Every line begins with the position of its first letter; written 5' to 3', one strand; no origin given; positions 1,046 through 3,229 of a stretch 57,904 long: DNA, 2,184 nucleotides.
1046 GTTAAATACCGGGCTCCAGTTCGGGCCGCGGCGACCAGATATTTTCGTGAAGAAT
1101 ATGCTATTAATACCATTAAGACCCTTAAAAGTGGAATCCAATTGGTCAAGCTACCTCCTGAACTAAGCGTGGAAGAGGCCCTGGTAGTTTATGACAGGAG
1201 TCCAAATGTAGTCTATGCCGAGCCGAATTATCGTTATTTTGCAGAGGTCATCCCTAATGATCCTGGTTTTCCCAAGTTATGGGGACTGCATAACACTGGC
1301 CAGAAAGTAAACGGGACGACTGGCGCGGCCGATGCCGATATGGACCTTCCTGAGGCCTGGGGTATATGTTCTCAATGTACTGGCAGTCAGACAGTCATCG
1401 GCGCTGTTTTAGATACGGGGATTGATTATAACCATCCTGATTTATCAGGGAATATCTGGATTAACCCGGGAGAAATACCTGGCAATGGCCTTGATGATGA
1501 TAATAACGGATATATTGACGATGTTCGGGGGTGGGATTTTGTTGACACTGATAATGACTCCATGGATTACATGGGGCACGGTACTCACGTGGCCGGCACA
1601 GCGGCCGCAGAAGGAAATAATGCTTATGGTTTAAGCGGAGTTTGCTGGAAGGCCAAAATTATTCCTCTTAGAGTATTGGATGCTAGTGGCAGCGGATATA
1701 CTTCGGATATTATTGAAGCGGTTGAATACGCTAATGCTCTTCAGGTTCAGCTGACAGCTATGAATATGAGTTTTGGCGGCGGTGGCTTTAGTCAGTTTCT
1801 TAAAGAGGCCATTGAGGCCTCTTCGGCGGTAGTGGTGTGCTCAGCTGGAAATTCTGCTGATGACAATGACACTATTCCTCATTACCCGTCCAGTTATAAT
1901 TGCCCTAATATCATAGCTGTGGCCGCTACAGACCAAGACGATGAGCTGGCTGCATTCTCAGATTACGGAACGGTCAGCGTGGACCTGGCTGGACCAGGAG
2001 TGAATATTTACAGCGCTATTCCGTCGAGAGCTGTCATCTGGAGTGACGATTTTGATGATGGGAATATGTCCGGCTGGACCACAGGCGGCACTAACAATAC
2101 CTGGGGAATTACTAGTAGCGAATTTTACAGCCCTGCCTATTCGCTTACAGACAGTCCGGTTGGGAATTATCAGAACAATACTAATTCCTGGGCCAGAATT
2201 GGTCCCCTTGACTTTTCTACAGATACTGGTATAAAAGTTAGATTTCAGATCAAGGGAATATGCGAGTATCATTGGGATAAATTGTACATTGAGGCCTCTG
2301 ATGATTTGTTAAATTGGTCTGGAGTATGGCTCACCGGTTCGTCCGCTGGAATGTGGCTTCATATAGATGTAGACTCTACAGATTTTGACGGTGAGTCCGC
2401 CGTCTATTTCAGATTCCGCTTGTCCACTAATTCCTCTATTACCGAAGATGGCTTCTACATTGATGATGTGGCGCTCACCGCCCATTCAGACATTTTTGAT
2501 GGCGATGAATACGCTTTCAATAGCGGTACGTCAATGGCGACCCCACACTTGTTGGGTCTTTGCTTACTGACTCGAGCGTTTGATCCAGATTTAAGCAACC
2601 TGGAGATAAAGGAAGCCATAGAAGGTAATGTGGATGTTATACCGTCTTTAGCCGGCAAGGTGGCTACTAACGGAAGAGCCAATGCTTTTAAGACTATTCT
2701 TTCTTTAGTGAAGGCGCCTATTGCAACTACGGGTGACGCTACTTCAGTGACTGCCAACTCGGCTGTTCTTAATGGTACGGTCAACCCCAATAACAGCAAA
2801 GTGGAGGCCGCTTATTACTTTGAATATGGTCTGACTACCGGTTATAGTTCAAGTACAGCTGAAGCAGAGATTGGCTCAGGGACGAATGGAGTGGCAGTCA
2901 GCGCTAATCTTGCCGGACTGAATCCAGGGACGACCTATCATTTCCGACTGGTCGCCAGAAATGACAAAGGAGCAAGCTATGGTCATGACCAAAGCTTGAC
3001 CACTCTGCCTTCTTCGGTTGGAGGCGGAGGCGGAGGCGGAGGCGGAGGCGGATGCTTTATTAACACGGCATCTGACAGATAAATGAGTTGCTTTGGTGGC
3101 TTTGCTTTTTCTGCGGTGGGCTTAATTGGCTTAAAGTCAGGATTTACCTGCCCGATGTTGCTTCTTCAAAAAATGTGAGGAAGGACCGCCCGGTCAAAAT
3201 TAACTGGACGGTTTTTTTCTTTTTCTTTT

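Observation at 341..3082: S8 protease preceded by a lipoprotein that is a free-standing copy of its own propeptide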

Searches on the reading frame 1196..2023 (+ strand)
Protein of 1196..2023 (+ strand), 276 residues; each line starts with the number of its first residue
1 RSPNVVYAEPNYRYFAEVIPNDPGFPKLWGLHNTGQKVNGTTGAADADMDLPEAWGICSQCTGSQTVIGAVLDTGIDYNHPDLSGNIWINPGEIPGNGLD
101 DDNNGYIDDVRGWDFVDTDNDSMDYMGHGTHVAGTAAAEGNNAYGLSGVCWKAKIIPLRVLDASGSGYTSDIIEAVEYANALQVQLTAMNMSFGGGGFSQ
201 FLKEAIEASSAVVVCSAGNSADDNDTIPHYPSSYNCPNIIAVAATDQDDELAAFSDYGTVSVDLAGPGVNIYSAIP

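Call 83: search_solved_structures(query=window:1196-2023:+, max_evalue=1e-30, show_alignments=3)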
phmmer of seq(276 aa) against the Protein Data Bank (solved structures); distinct sequences matched with E-value up to 1e-30: 4.
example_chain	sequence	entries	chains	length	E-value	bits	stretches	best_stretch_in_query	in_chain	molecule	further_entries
3vv3_A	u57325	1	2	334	8.1e-69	235.6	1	20-276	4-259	Deseasin MCP-01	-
1dbi_A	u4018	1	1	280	2.8e-34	122.3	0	110-275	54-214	AK.1 SERINE PROTEASE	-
1tec_E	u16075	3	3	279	1.2e-32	116.9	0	110-276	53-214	THERMITASE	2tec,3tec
1thm_A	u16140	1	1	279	1.4e-32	116.7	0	110-276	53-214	THERMITASE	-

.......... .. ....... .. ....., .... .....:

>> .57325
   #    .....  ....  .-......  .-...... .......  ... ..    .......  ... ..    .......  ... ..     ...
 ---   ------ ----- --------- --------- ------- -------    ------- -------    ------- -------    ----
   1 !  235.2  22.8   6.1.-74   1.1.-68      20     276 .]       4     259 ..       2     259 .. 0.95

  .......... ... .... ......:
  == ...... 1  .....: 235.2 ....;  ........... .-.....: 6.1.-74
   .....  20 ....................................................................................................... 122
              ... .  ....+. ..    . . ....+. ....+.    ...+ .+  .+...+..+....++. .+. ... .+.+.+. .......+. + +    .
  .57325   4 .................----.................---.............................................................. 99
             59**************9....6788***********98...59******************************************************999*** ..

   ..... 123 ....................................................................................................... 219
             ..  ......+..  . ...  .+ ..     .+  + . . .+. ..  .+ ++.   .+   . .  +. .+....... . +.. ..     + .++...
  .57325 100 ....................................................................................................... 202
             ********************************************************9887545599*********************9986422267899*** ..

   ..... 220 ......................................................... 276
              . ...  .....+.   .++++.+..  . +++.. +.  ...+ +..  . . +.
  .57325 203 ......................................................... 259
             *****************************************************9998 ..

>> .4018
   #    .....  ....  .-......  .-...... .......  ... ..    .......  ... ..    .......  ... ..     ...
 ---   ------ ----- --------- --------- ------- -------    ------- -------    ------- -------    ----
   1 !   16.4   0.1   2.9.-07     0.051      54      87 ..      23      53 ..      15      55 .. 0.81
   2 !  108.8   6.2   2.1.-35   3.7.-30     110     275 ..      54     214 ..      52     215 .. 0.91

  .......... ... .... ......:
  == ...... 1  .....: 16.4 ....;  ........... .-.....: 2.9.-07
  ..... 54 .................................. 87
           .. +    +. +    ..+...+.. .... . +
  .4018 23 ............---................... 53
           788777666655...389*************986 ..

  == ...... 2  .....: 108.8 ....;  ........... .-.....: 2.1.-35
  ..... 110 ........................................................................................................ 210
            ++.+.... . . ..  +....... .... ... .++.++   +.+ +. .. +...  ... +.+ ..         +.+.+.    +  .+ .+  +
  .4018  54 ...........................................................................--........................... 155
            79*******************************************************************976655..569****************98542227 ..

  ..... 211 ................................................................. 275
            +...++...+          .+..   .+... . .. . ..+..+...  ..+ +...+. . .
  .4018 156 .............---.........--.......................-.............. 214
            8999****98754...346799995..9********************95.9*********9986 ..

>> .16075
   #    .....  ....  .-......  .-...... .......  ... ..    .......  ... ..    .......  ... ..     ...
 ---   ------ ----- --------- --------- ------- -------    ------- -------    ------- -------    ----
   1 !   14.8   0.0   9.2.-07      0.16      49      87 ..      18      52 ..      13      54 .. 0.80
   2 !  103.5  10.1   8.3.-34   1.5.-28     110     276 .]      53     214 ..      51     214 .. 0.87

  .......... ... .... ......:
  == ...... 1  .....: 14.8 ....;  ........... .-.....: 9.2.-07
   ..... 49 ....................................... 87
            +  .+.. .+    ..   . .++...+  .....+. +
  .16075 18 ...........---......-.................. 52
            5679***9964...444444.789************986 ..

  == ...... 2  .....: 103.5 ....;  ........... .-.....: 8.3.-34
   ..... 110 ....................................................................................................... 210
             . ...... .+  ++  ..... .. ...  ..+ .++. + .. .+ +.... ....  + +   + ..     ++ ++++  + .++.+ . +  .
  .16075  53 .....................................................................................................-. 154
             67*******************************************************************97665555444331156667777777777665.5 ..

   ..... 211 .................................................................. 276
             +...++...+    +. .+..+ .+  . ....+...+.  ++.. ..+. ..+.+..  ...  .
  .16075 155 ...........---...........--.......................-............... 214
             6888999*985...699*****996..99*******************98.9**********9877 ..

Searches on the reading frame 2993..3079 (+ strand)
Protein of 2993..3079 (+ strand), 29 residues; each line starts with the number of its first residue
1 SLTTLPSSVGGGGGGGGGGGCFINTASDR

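Call 71: search_protein_families(library=ncbifam, proteins=[window:2993-3079:+], max_evalue=1)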
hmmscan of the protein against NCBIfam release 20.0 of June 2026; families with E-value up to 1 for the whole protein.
seq(29 aa): 1 family
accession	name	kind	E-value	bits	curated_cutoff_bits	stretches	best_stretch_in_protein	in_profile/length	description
NF041763.1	sort_motif_CFI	domain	0.015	14.9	15.9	1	15-26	2-13/14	CFI-box putative sorting motif-containing protein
